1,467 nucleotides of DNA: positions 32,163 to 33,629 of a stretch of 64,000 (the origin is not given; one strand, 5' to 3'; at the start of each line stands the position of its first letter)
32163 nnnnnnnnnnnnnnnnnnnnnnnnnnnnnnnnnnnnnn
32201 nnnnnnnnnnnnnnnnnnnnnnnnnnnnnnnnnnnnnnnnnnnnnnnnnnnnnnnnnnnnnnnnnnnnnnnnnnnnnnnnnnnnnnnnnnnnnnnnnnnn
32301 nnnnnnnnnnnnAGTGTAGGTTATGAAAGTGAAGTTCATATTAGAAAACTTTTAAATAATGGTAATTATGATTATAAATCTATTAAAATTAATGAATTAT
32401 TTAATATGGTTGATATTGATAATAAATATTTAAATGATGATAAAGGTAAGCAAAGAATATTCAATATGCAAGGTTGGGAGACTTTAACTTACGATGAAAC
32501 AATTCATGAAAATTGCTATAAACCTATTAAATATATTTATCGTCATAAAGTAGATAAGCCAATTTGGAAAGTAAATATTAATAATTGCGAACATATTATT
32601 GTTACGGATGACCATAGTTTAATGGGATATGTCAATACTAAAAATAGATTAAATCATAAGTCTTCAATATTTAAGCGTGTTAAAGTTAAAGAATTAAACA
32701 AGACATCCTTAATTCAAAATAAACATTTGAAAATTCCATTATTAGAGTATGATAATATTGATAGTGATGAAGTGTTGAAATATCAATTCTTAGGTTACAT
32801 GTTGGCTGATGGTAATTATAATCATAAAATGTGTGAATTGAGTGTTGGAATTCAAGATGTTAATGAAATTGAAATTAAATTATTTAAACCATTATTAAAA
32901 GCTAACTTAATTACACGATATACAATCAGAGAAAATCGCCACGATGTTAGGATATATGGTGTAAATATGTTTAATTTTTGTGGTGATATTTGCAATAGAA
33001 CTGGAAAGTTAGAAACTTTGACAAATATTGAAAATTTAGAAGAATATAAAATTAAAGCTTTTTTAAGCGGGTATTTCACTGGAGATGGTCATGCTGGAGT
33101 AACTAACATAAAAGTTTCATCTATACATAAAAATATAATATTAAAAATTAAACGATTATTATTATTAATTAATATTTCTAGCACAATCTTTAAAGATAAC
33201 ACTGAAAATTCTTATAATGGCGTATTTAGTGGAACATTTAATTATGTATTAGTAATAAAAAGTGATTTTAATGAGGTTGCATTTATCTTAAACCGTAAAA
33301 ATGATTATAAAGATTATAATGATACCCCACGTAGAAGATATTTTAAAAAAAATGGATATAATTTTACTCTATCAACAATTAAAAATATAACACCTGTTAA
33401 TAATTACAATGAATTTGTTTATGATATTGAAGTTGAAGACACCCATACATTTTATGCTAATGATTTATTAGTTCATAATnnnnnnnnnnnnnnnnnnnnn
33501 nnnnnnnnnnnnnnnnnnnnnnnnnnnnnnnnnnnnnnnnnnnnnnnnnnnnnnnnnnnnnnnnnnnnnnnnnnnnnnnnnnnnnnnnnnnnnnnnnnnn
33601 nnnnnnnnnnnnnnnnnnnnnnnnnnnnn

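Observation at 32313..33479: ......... intein splitting DNA polymerase motif C (DTDS)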

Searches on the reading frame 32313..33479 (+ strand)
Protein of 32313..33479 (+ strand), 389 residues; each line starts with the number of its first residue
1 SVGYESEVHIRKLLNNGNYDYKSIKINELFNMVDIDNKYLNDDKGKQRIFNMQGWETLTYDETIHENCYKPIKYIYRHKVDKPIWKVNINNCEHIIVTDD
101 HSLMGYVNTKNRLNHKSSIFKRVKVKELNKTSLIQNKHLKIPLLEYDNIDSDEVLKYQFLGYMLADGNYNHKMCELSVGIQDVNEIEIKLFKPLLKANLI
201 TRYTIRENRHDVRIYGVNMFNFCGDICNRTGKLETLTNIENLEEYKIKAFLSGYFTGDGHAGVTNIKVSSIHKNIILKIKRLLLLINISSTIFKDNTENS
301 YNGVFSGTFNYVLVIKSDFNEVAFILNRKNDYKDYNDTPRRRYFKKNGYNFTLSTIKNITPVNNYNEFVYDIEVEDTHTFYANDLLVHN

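Call 3: search_protein_families(library=pfam, proteins=[window:32313-33479:+], max_evalue=0.1)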
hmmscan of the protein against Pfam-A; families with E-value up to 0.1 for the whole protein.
window:32313-33479:+ (389 aa): 3 families
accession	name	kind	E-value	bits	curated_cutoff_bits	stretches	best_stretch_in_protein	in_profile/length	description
PF14890.11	Intein_splicing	-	7.4e-14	52.3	35.8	1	24-389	10-155/155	Intein splicing domain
PF14528.11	LAGLIDADG_3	-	1.1e-11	45.2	22.5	1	248-318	4-72/82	LAGLIDADG-like domain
PF16045.11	LisH_2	-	0.047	13.2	27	0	343-355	8-20/28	LisH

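Call 4: search_solved_structures(query=window:32313-33479:+, max_evalue=1, show_alignments=3)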
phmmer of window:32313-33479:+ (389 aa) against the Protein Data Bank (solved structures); distinct sequences matched with E-value up to 1: 10.
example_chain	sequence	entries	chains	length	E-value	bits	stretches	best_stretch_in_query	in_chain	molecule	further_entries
9hth_A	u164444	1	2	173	1.9e-05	27.3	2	42-105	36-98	DNA-directed DNA polymerase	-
2cw7_A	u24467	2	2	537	0.00026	23.6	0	23-107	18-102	Endonuclease PI-PkoII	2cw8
7cfv_A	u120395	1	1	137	0.011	18.2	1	333-389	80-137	Spl DnaX mini-intein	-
2lqm_A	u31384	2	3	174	0.023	17.2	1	340-389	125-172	Pho radA intein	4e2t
6qaz_A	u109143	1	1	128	0.069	15.6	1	356-389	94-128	cyanophage-like gp41-1 intein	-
6tmm_BBB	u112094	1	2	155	0.089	15.2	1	346-388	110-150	NAD(P)(+)--arginine ADP-ribosyltransferase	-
6tmm_AAA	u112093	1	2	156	0.091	15.2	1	346-388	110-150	NAD(P)(+)--arginine ADP-ribosyltransferase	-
6y75_B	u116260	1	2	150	0.096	15.1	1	346-388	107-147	NAD(P)(+)--arginine ADP-ribosyltransferase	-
4e2u_A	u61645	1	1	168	0.1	15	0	362-389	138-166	Pho radA intein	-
6y75_A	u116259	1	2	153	0.1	15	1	346-388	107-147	NAD(P)(+)--arginine ADP-ribosyltransferase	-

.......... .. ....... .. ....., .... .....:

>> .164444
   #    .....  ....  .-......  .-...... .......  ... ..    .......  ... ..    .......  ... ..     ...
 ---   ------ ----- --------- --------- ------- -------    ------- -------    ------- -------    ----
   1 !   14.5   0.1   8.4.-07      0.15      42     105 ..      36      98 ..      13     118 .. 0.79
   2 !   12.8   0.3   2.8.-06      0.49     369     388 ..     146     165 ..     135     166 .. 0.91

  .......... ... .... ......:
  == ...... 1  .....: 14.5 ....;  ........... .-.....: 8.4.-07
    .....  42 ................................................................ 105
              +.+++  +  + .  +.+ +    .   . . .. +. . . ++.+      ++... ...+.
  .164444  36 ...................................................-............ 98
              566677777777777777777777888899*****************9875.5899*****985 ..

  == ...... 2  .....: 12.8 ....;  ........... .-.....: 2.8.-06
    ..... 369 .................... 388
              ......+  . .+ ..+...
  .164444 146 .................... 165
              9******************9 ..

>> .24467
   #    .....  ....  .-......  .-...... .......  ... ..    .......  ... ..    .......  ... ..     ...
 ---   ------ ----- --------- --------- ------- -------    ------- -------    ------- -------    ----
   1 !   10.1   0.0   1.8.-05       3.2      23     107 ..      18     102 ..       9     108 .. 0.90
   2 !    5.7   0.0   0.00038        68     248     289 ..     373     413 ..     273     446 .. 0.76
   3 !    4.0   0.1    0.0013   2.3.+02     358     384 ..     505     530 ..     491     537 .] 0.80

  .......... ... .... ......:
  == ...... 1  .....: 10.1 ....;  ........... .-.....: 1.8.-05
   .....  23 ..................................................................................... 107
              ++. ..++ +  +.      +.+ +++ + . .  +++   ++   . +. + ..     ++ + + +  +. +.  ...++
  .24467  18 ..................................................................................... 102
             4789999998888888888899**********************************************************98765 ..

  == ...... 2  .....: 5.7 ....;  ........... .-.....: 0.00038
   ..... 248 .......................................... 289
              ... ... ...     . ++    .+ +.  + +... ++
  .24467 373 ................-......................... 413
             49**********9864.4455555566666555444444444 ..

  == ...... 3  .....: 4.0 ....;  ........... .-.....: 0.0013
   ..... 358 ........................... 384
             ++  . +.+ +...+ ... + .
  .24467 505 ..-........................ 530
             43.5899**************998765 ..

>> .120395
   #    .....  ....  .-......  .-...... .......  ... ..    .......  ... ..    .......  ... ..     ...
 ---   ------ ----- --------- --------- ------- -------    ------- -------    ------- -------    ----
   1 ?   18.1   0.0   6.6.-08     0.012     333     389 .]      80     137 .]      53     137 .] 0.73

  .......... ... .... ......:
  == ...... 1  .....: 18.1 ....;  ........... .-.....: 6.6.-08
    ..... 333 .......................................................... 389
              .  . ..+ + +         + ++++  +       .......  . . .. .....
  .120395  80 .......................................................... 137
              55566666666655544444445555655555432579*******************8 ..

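Call 7: search_dna_similar(query=window:32313-33479:+, collection=phages, mode=protein, max_rows=30, max_evalue=0.01)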
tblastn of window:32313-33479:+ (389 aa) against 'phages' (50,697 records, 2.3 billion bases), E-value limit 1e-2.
Records with a match: 16; places in all: 25; records where one place covers at least 80% of the query: 0.
Best place of each record, by identity: <60% 16.
By first word of the organism name: Prevotella 15; Bacteriophage 1.
By host as written in the record: Prevotella sp. 15; - 1.
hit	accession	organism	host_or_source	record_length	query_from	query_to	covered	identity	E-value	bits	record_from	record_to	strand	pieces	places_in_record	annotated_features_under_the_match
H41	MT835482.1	Bacteriophage sp.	human fecal samples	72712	1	172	44%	25.0%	3e-4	49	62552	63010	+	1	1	record has no annotation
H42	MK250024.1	Prevotella phage Lak-B5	Prevotella sp.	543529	27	104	20%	31.8%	4e-3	45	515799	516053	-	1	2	record has no annotation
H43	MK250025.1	Prevotella phage Lak-B6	Prevotella sp.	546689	27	104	20%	31.8%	4e-3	45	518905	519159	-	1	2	record has no annotation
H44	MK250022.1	Prevotella phage Lak-B3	Prevotella sp.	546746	27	104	20%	31.8%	4e-3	45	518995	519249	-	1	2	record has no annotation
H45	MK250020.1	Prevotella phage Lak-B1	Prevotella sp.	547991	27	104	20%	31.8%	4e-3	45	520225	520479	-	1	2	record has no annotation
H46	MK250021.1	Prevotella phage Lak-B2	Prevotella sp.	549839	27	104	20%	31.8%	4e-3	45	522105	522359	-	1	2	record has no annotation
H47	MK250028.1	Prevotella phage Lak-B9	Prevotella sp.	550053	27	104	20%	31.8%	4e-3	45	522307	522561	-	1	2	record has no annotation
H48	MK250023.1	Prevotella phage Lak-B4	Prevotella sp.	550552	27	104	20%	31.8%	4e-3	45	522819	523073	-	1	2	record has no annotation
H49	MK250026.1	Prevotella phage Lak-B7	Prevotella sp.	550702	27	104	20%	31.8%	4e-3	45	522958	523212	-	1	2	record has no annotation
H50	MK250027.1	Prevotella phage Lak-B8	Prevotella sp.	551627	27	104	20%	31.8%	4e-3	45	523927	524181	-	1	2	record has no annotation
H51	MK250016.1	Prevotella phage Lak-A1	Prevotella sp.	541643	345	389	12%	50.0%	5e-4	48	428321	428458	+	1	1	record has no annotation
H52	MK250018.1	Prevotella phage Lak-A1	Prevotella sp.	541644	345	389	12%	50.0%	5e-4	48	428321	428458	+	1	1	record has no annotation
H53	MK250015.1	Prevotella phage Lak-A1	Prevotella sp.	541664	345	389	12%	50.0%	5e-4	48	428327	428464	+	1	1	record has no annotation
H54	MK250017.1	Prevotella phage Lak-A1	Prevotella sp.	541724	345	389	12%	50.0%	5e-4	48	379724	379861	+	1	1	record has no annotation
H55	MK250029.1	Prevotella phage Lak-C1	Prevotella sp.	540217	345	389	12%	50.0%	5e-4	48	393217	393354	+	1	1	record has no annotation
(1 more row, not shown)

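Call 8: find_homologous_proteins(query=window:32313-33479:+, max_evalue=0.001)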
Query window:32313-33479:+ (389 aa): 3 proteins with E <= 0.001 among 1841 candidates.
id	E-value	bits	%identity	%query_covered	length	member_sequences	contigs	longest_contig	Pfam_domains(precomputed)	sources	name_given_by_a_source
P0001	3.7e-92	328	49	88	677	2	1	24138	PF14528.12,PF14890.12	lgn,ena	-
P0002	3.6e-10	58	61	10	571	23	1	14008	PF14890.12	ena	-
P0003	6.2e-10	57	43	13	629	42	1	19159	PF14890.12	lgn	-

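Call 10: find_encoding_contigs(protein=P0001, flank=10000, max_places=4)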
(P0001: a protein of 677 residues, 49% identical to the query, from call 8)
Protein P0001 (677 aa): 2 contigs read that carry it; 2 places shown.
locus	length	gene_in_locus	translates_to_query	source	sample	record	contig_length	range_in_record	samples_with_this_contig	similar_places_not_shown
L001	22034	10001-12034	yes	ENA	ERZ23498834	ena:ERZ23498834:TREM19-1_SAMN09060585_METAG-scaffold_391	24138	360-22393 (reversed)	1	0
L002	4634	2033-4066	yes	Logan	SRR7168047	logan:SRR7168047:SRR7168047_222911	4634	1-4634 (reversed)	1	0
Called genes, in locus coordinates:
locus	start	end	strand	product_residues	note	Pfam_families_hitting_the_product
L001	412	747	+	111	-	-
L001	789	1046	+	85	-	-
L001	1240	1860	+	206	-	-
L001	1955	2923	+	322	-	PF08804:gp32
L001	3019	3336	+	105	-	-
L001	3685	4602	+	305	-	-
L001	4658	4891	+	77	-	-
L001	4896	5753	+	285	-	PF02739:5_3_exonuc_N, PF09293:RNaseH_C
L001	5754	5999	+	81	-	PF09723:Zn_ribbon_8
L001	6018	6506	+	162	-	-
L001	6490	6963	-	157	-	-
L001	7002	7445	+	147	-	-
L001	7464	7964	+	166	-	-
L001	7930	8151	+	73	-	-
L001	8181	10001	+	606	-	PF03104:DNA_pol_B_exo1, PF00136:DNA_pol_B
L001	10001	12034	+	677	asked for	PF14890:Intein_splicing, PF14528:LAGLIDADG_3 (faint)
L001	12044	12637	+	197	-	-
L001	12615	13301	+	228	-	-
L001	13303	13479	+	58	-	PF09723:Zn_ribbon_8 (weak)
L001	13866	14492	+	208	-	-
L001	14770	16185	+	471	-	PF13245:AAA_19 (faint), PF13604:AAA_30, PF05970:PIF1, PF18335:SH3_13 (weak)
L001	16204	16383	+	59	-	-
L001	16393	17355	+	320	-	PF02511:Thy1 (weak)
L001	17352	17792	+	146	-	-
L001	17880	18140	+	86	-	PF10902:WYL_2 (weak)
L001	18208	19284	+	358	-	-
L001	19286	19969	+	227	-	-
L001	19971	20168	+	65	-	-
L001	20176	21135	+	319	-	PF03215:Rad17 (weak), PF13191:AAA_16 (weak), PF13401:AAA_22 (faint), PF00004:AAA, PF07728:AAA_5 (weak), PF13173:AAA_14 (weak), PF13177:DNA_pol3_delta2 (weak)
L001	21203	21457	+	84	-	-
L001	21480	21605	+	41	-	-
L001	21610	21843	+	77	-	-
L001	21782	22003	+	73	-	-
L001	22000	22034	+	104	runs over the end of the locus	-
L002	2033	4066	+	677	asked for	PF14890:Intein_splicing, PF14528:LAGLIDADG_3 (faint)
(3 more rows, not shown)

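Call 21: search_protein_representatives(protein=window:32313-33479:+)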
Query: 389 residues. Proteins with E-value up to 0.001 (for the whole library): 364; up to 1e-10: 106; up to 1e-30: 30. The best 150 are listed.
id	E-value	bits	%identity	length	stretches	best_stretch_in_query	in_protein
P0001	1.2e-92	327.6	51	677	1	56-389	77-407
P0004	2.6e-77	277.1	45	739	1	24-389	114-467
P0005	9.6e-66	239.0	42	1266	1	27-389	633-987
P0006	1.9e-55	205.1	38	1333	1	44-389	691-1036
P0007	3.2e-55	204.3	41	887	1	23-389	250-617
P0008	5.4e-55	203.6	31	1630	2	48-389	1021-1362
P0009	5.2e-54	200.4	40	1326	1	50-389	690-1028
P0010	4.2e-47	177.6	37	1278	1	46-389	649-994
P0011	9.6e-46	173.2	37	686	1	50-389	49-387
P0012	1.2e-43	166.3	38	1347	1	23-389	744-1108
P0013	2.0e-43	165.5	37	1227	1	41-389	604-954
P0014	1.9e-42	162.3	41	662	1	45-389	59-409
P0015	2.4e-41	158.7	34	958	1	45-389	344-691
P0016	3.8e-40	154.7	36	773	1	41-389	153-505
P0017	8.5e-40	153.6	35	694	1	47-389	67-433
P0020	3.7e-36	141.6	40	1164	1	23-389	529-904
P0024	1.0e-35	140.1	33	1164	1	22-389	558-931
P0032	3.0e-31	125.4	37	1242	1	25-389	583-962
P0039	8.7e-29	117.3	33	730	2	8-389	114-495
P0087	5.1e-14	68.7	29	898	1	53-298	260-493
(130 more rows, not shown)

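Call 32: list_cluster_members(proteins=[P0024, P0039, P0005, P0006, P0008, P0009, P0010, P0012, P0032, P0020])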
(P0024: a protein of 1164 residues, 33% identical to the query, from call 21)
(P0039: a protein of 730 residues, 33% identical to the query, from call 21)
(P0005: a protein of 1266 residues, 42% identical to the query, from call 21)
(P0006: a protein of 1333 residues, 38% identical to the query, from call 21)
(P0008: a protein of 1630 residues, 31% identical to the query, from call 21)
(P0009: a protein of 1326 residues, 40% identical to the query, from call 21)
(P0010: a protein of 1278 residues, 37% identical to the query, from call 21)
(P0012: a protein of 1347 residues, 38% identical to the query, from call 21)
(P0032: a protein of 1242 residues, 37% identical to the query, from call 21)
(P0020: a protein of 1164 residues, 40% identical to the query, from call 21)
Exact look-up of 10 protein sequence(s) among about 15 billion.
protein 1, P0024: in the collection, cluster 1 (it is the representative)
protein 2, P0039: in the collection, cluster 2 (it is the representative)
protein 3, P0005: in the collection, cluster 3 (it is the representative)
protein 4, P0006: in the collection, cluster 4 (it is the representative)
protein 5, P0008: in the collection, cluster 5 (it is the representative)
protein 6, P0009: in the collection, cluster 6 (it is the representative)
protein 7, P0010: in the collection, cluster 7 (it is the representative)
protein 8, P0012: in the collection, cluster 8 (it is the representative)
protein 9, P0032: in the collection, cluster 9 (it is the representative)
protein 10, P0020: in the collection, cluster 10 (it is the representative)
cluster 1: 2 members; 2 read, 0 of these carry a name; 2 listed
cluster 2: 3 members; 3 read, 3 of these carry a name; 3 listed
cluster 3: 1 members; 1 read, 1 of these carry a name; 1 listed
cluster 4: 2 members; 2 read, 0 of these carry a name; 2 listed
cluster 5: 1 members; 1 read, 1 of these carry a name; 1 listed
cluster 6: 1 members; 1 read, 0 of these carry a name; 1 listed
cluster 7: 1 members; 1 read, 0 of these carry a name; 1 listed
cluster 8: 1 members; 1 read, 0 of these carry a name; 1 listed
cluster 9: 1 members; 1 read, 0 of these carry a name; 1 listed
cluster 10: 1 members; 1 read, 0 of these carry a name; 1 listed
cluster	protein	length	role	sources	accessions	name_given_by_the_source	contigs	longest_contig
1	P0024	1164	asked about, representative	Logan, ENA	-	-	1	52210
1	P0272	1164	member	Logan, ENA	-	-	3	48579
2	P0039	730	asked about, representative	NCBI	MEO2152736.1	MAG: DNA polymerase domain-containing protein, partial [Thermococcus sp.]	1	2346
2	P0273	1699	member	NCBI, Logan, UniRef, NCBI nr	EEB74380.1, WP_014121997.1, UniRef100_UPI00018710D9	DNA polymerase domain-containing protein [Thermococcus sp. AM4] | DNA polymerase domain-containing protein n=1 Tax=Thermococcus sp. (strain AM4) ... | DNA polymerase family B [Thermococcus sp. AM4]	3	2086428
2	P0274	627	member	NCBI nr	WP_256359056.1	DNA polymerase domain-containing protein [Thermococcus sp. AM4]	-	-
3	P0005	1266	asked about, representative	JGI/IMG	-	DNA polymerase elongation subunit (family B)/intein/homing endonuclease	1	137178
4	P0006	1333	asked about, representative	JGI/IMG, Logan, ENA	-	-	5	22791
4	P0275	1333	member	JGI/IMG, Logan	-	-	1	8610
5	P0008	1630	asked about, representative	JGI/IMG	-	DNA polymerase elongation subunit (family B)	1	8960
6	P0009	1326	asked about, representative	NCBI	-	-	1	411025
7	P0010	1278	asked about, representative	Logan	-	-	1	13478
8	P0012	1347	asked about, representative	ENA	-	-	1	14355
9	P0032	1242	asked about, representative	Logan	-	-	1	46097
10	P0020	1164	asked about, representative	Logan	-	-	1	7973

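Call 44: predict_structure(alignment_id=A1)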
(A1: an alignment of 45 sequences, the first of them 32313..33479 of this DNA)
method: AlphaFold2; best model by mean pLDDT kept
length: 389 residues; sequences in the alignment: 45
mean_pLDDT: 90.8   pTM: 0.90
mean pLDDT of the five models: 90.8, 89.8, 89.2, 89.1, 89.1
residues with pLDDT >= 90: 295; 70-90: 66; 50-70: 28; < 50: 0
segments of 3 or more residues with pLDDT < 50: none
pLDDT, mean of each block of 10 residues (from residue 1): 96 92 94 63 73 94 96 95 97 97 90 78 94 94 79 96 91 92 97 98 97 94 76 67 93 95 90 94 95 97 96 94 92 79 92 97 96 96 97
secondary structure, 60 per line:
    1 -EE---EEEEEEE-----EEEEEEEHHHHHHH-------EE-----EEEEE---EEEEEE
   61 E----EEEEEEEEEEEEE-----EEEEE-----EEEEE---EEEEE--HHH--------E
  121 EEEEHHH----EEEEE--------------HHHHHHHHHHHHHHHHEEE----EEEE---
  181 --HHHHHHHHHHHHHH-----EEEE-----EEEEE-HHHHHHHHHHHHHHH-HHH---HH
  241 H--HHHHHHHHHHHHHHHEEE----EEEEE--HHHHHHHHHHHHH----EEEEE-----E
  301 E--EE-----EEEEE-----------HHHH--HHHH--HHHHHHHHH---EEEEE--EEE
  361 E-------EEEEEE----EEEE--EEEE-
elements in order: E7-13 E19-25 H26-32 E47-51 E55-61 E66-78 E84-88 E94-98 E102-106 E120-124 E132-136 H151-166 E167-169 E174-177 H183-196 E202-205 E211-215 H217-231 H244-258 E259-261 E266-270 H273-285 E290-294 E311-315 H327-330 H333-336 H339-347 E351-355 E358-361 E369-374 E379-382 E385-388

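Call 49: fold_search(model_id=the predicted structure, library=pdb)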
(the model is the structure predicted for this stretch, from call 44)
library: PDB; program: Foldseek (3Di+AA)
matches with E <= 10: 440; with E <= 0.001: 67
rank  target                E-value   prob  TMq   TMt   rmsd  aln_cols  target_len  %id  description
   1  7qss                  9.1e-17  1.00  0.60  0.55   9.7       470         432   14  Crystal structure of homing endonuclease-associated TliVMA intein (C1A) (released 2022-03-30)
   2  7qsu                  4.6e-16  1.00  0.59  0.62   7.2       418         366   16  Crystal structure of homing endonuclease-associated TliVMA intein (C1A, d333-339) (released 2022-03-30)
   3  1dq3                  2.4e-15  1.00  0.66  0.58   5.9       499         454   12  CRYSTAL STRUCTURE OF AN ARCHAEAL INTEIN-ENCODED HOMING ENDONUCLEASE PI-PFUI (released 2000-07-05)
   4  7qst                  1.1e-14  1.00  0.59  0.63   8.6       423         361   16  Crystal structure of homing endonuclease-associated PhoVMA intein (C1A) (released 2022-03-30)
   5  2cw7                  1.8e-13  1.00  0.62  0.47   9.3       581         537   14  Crystal structure of intein homing endonuclease II (released 2006-04-18)
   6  1vde_B                6.6e-11  1.00  0.59  0.54   7.5       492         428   10  PI-SCEI, A HOMING ENDONUCLEASE WITH PROTEIN SPLICING ACTIVITY (released 1998-04-08)
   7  1ef0_A                6.6e-11  1.00  0.59  0.55   7.0       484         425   10  CRYSTAL STRUCTURE OF PI-SCEI MINIPRECURSOR (released 2000-06-07)
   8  1vde_A                2.9e-10  1.00  0.57  0.53   7.0       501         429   10  PI-SCEI, A HOMING ENDONUCLEASE WITH PROTEIN SPLICING ACTIVITY (released 1998-04-08)
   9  1lws_A                4.6e-10  1.00  0.56  0.52   7.8       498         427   11  Crystal structure of the intein homing endonuclease PI-SceI bound to its recognition sequence (released 2002-09-27)
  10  1jva_B                4.6e-10  1.00  0.56  0.52   6.6       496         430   10  CRYSTAL STRUCTURE OF THE VMA1-DERIVED ENDONUCLEASE BEARING THE N AND C EXTEIN PROPEPTIDES (released 2002-08-29)
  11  1dfa                  2.9e-09  1.00  0.54  0.52   7.2       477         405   10  CRYSTAL STRUCTURE OF PI-SCEI IN C2 SPACE GROUP (released 1999-12-08)
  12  1jva_A                3.4e-09  1.00  0.54  0.50  10.6       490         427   10  CRYSTAL STRUCTURE OF THE VMA1-DERIVED ENDONUCLEASE BEARING THE N AND C EXTEIN PROPEPTIDES (released 2002-08-29)
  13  1lwt_A                7.8e-09  1.00  0.60  0.53   7.1       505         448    9  Crystal structure of the intein homing endonuclease PI-SceI bound to its substrate DNA (Ca2+ free) (released 2002-09-27)
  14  1um2_B                9.7e-09  1.00  0.58  0.54   7.1       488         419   11  Crystal Structure of the Vma1-Derived Endonuclease with the Ligated Extein Segment (released 2004-09-22)
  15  1um2_A                2.4e-08  1.00  0.55  0.52   7.8       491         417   10  Crystal Structure of the Vma1-Derived Endonuclease with the Ligated Extein Segment (released 2004-09-22)
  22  9hth_A                5.6e-07  1.00  0.28  0.61   4.7       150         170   19  Crystal structure of the fused, cysteine-less Aes123 PolB1 split intein (with S1A, N159A mutations) (released 2025-05-07)
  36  9hth_B                8.2e-07  1.00  0.28  0.60   4.8       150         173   19  Crystal structure of the fused, cysteine-less Aes123 PolB1 split intein (with S1A, N159A mutations) (released 2025-05-07)
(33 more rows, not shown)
